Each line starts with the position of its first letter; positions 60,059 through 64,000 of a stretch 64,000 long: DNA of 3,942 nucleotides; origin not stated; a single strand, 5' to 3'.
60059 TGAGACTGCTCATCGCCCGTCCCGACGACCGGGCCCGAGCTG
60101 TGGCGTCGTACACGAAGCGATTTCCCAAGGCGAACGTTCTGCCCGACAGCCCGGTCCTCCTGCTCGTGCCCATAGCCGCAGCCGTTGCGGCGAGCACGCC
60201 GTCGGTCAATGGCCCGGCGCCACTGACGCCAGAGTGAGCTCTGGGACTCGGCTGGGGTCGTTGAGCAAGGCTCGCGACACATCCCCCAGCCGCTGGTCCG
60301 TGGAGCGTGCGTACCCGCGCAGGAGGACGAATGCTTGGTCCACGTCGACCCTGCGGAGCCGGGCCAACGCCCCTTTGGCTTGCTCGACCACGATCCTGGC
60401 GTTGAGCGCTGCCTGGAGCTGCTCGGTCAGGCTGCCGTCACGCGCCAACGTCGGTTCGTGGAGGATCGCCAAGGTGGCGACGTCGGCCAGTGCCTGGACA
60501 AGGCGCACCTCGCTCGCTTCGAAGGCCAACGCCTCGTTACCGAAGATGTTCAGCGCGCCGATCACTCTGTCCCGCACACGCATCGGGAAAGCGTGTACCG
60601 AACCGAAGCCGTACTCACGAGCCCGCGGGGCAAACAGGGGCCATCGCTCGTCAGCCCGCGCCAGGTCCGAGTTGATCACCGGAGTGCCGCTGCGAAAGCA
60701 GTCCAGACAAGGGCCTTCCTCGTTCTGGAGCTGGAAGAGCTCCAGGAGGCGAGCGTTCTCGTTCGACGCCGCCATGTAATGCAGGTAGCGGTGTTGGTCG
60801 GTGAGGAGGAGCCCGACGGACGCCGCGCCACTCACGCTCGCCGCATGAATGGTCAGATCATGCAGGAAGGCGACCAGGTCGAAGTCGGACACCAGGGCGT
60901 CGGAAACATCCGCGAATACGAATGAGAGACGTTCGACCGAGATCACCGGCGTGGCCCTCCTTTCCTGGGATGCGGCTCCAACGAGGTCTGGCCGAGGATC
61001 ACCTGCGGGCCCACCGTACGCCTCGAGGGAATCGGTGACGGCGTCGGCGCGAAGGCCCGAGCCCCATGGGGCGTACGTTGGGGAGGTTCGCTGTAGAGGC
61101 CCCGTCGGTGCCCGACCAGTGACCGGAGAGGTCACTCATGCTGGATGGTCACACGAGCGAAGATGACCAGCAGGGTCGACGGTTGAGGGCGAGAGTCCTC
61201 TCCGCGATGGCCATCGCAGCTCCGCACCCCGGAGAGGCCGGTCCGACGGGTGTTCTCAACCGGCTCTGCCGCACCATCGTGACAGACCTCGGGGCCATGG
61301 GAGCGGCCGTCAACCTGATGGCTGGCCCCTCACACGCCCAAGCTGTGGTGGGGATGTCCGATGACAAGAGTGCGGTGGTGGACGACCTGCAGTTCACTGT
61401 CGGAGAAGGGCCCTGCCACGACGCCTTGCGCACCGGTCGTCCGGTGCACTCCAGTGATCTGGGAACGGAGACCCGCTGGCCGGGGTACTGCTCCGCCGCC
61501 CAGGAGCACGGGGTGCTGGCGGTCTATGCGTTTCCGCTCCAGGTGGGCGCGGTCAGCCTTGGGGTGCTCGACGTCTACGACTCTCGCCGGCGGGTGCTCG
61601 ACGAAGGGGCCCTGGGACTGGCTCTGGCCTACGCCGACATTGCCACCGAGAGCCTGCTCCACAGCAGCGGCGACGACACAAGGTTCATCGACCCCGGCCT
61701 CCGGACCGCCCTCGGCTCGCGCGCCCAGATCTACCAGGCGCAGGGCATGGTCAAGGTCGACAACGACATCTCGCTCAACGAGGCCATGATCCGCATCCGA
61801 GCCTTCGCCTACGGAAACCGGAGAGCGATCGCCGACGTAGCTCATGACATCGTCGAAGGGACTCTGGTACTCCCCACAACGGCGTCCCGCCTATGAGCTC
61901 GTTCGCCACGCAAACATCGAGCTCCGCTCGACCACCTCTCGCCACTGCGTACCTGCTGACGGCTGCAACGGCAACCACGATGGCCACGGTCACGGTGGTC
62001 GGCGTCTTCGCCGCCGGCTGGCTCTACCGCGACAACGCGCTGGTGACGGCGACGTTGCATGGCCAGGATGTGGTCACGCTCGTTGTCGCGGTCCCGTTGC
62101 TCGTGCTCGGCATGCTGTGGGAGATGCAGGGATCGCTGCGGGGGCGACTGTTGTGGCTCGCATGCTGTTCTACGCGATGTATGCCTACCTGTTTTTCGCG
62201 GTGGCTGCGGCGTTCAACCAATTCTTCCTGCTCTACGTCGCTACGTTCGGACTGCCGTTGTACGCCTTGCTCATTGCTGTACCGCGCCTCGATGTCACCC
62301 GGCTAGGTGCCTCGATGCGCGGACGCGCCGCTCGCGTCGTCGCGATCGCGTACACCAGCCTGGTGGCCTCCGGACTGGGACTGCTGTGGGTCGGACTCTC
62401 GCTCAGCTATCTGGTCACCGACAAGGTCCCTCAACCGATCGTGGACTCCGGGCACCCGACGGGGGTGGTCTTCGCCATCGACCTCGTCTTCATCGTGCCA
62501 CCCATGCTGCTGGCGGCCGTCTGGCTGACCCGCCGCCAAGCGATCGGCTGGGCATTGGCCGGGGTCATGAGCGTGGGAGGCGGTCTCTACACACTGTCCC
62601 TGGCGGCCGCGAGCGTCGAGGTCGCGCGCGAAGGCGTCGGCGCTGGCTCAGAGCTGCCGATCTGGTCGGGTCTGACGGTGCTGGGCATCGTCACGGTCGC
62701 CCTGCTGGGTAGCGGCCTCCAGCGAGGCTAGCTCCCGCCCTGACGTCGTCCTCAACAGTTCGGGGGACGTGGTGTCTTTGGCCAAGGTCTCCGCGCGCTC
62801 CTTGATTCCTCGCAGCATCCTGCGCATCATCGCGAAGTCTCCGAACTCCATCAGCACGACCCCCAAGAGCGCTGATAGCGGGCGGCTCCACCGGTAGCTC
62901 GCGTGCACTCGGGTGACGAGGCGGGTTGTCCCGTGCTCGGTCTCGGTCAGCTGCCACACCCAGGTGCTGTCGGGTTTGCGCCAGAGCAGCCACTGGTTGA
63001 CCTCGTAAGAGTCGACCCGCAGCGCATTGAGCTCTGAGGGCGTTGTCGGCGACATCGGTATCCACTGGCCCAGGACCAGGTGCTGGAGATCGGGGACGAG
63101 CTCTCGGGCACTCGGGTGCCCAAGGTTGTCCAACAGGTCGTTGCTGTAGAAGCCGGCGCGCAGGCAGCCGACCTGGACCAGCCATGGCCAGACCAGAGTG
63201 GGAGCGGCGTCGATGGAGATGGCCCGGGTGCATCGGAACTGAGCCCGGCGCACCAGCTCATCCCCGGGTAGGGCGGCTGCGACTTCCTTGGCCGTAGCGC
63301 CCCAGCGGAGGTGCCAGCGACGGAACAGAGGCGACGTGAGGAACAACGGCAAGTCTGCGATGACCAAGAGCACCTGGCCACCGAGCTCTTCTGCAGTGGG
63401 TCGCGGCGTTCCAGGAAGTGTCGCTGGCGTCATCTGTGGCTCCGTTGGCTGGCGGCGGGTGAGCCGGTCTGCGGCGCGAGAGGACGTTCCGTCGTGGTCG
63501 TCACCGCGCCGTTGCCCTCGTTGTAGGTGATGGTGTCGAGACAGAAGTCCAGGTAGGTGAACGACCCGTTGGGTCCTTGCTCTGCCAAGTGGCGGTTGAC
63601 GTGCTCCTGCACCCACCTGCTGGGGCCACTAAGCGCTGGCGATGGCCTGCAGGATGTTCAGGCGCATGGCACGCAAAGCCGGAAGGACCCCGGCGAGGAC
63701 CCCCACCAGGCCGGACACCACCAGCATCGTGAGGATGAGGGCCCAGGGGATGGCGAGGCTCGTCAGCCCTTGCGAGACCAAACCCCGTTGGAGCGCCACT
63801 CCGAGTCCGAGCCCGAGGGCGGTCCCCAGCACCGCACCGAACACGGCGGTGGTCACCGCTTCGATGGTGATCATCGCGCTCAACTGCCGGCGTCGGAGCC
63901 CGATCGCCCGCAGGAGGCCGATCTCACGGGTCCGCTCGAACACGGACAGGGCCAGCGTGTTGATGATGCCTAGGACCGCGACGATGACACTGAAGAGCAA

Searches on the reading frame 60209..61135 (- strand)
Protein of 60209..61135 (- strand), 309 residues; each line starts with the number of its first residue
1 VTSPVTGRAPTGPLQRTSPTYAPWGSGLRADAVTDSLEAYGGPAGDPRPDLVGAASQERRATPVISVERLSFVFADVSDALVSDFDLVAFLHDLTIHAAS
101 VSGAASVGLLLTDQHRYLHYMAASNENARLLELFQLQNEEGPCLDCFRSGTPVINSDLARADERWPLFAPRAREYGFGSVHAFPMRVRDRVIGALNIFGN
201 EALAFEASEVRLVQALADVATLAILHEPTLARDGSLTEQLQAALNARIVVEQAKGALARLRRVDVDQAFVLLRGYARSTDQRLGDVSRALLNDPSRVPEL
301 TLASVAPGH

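Call 75: search_protein_families(library=pfam, proteins=[window:60209-61135:-], max_evalue=0.001)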
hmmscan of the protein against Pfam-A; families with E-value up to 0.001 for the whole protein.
window:60209-61135:- (309 aa): 4 families
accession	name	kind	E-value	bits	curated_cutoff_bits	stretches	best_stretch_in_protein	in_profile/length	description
PF13185.12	GAF_2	-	4.1e-17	63.1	28.6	1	98-224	15-135/136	GAF domain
PF03861.19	ANTAR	-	2.3e-13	50.2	27.3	1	238-291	1-54/54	ANTAR domain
PF01590.32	GAF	-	1.2e-12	48.9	22.4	1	86-224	1-133/133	GAF domain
PF13492.12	GAF_3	-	1.4e-07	32.4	27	1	97-224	12-127/129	GAF domain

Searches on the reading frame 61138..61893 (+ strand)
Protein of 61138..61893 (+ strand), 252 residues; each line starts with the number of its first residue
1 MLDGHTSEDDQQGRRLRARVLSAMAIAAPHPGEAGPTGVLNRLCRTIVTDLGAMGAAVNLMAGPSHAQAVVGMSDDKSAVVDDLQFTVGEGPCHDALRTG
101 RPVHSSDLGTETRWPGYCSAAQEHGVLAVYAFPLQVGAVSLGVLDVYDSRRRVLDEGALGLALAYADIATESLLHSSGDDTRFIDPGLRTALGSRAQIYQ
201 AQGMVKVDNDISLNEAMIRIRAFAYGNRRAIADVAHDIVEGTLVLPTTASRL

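Call 36: search_protein_families(library=pfam, proteins=[window:61138-61893:+], max_evalue=0.00001)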
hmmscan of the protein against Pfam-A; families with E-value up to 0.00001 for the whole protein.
window:61138-61893:+ (252 aa): 3 families
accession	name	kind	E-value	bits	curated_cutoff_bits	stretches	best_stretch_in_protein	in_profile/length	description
PF13185.12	GAF_2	-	7.6e-12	46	28.6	1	36-168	4-130/136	GAF domain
PF01590.32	GAF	-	1.2e-09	39.2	22.4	1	40-169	6-129/133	GAF domain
PF03861.19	ANTAR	-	1.8e-07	31.3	27.3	1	188-239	3-54/54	ANTAR domain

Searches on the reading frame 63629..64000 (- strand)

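Call 36: search_protein_families(library=pfam, proteins=[window:63629-64000:-], max_evalue=0.00001)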
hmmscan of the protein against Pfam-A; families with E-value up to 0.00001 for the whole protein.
window:63629-64000:- (123 aa): 1 family
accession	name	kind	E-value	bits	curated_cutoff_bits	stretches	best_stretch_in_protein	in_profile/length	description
PF02687.27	FtsX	-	2.1e-22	79.9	25.5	1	1-116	4-120/120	FtsX-like permease C-terminal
